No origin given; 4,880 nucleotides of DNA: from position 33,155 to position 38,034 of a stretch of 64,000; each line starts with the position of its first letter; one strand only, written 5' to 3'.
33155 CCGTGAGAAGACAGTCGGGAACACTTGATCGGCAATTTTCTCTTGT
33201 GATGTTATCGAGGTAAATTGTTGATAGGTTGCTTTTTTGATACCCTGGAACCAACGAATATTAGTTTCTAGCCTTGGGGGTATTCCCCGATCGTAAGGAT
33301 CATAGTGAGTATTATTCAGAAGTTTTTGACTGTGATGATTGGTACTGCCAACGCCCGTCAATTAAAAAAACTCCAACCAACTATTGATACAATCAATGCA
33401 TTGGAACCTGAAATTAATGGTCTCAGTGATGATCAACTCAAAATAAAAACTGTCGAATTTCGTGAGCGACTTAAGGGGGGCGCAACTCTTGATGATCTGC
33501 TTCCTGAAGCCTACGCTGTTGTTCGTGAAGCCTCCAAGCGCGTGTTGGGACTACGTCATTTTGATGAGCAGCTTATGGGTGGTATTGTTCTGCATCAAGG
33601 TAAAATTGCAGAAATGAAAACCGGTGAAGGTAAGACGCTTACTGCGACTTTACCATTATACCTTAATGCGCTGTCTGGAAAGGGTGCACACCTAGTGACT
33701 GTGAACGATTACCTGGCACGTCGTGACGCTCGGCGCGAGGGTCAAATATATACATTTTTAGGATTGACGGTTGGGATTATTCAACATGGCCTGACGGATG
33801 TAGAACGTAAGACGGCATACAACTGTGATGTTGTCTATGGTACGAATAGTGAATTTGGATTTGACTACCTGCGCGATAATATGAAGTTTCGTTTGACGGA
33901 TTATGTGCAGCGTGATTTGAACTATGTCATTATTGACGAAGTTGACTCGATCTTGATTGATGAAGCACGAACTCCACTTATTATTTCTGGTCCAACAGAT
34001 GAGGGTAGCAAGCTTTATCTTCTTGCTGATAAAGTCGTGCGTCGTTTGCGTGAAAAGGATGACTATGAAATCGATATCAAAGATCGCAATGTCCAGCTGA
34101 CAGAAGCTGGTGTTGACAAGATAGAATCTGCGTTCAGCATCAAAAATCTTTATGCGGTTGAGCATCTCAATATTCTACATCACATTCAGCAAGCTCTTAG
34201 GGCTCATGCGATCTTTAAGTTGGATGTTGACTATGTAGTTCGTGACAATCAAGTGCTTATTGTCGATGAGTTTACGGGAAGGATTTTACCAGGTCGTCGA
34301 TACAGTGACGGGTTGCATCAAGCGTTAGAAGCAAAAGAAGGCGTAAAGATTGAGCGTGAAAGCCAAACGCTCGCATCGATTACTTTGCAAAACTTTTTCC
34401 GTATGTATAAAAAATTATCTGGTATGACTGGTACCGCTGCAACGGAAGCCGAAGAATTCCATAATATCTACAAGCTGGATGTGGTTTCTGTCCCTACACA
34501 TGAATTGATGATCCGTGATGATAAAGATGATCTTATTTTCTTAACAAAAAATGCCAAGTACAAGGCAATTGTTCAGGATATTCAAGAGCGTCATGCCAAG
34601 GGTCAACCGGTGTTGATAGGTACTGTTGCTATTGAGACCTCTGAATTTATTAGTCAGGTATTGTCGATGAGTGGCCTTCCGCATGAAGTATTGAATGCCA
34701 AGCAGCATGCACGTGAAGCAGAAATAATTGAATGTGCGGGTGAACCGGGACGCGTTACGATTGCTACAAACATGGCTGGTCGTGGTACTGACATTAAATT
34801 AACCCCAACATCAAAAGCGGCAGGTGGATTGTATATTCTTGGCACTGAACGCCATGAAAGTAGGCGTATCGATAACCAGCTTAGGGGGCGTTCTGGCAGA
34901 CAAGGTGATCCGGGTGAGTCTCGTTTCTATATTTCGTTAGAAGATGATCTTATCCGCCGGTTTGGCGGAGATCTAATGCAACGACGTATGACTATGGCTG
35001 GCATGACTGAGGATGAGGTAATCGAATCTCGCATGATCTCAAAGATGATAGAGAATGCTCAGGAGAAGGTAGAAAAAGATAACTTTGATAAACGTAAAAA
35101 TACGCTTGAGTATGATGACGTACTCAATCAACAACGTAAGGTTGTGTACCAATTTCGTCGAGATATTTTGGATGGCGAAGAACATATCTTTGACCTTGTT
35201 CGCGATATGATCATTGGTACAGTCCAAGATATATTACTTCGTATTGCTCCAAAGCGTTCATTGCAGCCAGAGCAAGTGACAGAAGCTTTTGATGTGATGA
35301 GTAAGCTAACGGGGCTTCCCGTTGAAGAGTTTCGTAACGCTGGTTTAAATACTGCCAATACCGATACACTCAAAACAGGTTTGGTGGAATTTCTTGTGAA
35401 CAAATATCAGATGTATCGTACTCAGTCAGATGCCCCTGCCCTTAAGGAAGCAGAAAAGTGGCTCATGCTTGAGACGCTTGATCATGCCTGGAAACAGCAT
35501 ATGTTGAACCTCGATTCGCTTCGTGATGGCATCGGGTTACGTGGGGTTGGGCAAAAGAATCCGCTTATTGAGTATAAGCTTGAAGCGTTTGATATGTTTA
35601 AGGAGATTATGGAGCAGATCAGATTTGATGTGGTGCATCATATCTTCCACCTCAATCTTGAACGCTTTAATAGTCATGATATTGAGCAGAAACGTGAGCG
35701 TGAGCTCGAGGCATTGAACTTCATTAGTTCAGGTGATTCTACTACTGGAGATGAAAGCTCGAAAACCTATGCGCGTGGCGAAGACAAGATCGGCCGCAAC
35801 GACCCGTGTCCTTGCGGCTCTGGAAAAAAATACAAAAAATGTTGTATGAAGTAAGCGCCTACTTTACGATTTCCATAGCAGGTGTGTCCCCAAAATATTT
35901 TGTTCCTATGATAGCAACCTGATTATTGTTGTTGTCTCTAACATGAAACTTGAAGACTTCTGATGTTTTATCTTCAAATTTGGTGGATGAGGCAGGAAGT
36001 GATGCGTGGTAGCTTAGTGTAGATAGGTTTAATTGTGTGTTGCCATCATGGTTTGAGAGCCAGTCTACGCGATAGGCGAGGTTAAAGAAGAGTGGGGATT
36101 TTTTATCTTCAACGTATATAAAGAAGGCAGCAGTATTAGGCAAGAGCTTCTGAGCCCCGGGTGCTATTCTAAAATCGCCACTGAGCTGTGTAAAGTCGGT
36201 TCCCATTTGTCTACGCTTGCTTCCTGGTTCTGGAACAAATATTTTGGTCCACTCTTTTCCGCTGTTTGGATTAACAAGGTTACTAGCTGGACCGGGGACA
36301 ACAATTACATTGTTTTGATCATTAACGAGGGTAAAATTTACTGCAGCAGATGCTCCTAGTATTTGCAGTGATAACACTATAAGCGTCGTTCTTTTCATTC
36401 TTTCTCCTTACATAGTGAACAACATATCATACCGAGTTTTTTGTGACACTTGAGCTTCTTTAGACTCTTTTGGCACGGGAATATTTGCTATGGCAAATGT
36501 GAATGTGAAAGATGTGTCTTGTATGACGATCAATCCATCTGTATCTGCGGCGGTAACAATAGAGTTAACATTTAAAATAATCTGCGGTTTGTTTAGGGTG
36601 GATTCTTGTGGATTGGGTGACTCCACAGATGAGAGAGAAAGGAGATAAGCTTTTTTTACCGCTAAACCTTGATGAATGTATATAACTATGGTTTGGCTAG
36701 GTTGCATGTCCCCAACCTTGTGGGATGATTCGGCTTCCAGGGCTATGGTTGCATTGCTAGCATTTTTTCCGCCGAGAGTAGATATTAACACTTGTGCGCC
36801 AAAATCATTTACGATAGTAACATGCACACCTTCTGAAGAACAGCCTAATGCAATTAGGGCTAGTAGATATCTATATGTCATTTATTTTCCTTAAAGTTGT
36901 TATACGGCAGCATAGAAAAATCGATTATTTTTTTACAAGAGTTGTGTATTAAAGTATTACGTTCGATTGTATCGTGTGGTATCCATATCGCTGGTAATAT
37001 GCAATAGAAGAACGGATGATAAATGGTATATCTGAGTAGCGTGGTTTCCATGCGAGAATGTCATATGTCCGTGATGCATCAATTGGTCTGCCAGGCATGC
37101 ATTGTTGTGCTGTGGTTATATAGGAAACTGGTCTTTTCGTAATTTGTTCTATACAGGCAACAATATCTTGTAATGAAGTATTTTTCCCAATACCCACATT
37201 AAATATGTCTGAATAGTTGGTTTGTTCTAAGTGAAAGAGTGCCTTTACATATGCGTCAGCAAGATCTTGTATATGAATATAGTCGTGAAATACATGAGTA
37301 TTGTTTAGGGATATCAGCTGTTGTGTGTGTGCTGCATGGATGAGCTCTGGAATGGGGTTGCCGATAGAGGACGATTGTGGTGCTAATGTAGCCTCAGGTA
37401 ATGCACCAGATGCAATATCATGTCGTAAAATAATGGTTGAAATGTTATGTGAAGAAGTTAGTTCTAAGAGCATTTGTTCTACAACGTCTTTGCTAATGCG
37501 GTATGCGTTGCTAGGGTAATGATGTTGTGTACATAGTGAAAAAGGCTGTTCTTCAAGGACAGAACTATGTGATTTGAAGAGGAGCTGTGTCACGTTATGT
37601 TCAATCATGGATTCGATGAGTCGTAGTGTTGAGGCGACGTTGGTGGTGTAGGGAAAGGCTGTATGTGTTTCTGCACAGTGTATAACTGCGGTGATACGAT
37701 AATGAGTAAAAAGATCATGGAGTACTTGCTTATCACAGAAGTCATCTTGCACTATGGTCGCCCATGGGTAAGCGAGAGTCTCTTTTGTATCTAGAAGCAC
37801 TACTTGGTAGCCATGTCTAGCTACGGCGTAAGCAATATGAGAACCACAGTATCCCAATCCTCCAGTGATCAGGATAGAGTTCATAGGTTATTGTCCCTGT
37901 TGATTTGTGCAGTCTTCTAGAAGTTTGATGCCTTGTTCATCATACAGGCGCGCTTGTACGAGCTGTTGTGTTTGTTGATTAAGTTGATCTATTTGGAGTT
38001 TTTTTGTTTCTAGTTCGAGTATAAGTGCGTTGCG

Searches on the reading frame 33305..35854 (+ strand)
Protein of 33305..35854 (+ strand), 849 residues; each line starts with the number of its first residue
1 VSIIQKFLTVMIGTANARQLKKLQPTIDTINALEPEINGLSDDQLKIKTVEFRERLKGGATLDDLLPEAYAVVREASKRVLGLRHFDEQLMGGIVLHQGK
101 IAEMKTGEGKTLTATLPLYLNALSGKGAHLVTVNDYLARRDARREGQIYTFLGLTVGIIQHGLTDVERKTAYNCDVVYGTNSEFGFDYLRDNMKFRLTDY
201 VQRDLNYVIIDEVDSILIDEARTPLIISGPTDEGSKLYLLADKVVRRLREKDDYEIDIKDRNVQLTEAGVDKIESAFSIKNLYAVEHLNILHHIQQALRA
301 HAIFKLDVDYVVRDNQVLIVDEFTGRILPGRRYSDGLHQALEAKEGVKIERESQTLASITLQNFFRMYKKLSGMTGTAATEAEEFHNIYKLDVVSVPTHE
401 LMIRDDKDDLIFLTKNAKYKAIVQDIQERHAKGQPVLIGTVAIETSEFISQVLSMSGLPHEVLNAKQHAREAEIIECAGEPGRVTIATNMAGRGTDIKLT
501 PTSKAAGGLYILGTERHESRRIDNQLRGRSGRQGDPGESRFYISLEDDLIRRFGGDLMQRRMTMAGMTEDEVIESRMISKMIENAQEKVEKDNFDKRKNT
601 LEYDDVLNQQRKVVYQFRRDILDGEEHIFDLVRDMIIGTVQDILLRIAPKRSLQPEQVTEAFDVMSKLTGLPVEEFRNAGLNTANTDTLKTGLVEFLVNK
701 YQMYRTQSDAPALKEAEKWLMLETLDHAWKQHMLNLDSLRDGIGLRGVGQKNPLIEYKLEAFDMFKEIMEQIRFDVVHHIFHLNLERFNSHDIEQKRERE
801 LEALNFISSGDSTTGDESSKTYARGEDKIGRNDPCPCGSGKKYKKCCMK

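Call 34: search_protein_families(library=pfam, proteins=[window:33305-35854:+], max_evalue=0.001)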
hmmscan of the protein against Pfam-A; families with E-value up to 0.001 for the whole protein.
window:33305-35854:+ (849 aa): 6 families
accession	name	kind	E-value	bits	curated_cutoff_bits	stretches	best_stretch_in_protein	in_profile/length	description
PF07517.20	SecA_DEAD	-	2.3e-129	431.2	24.6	1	10-386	3-290/290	SecA DEAD-like domain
PF21090.3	P-loop_SecA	-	8.2e-76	254.6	27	2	402-501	2-101/205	SecA P-loop domain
PF07516.18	SecA_SW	-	5e-56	190.4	26.7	1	572-783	1-199/200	SecA Wing and Scaffold domain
PF01043.26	SecA_PP_bind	-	5.7e-43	146.4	23.5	1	235-342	3-110/110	SecA preprotein cross-linking domain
PF02810.21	SEC-C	-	6.2e-10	39.2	20.4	1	831-849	1-19/19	SEC-C motif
PF00270.35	DEAD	-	6e-07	29.8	26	1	101-218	18-131/167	DEAD/DEAH box helicase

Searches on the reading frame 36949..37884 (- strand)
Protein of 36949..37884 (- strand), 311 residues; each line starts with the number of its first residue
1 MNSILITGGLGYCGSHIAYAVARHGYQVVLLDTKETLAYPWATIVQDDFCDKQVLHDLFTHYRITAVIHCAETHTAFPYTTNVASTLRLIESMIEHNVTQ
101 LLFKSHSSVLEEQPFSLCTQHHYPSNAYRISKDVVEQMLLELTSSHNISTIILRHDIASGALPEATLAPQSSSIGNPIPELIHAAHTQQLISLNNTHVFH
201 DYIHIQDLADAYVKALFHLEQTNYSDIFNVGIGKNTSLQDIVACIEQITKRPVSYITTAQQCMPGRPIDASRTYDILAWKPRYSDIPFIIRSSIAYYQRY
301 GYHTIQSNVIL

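Call 34: search_protein_families(library=pfam, proteins=[window:36949-37884:-], max_evalue=0.001)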
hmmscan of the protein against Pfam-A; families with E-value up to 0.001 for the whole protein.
window:36949-37884:- (311 aa): 5 families
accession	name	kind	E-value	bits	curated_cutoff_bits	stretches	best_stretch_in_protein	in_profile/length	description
PF01370.27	Epimerase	-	9.2e-29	101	20.9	1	4-231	1-240/240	NAD dependent epimerase/dehydratase family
PF16363.11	GDP_Man_Dehyd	-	2.8e-14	53.7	27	1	5-244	1-261/332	GDP-mannose 4,6 dehydratase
PF01073.25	3Beta_HSD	-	2.6e-06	27.1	22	1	5-222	1-235/280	3-beta hydroxysteroid dehydrogenase/isomerase family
PF04321.23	RmlD_sub_bind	-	6.1e-06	26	27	1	3-141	2-138/287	RmlD substrate binding domain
PF13460.12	NAD_binding_10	-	0.00016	22.1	27.2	1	8-138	1-130/184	NAD(P)H-binding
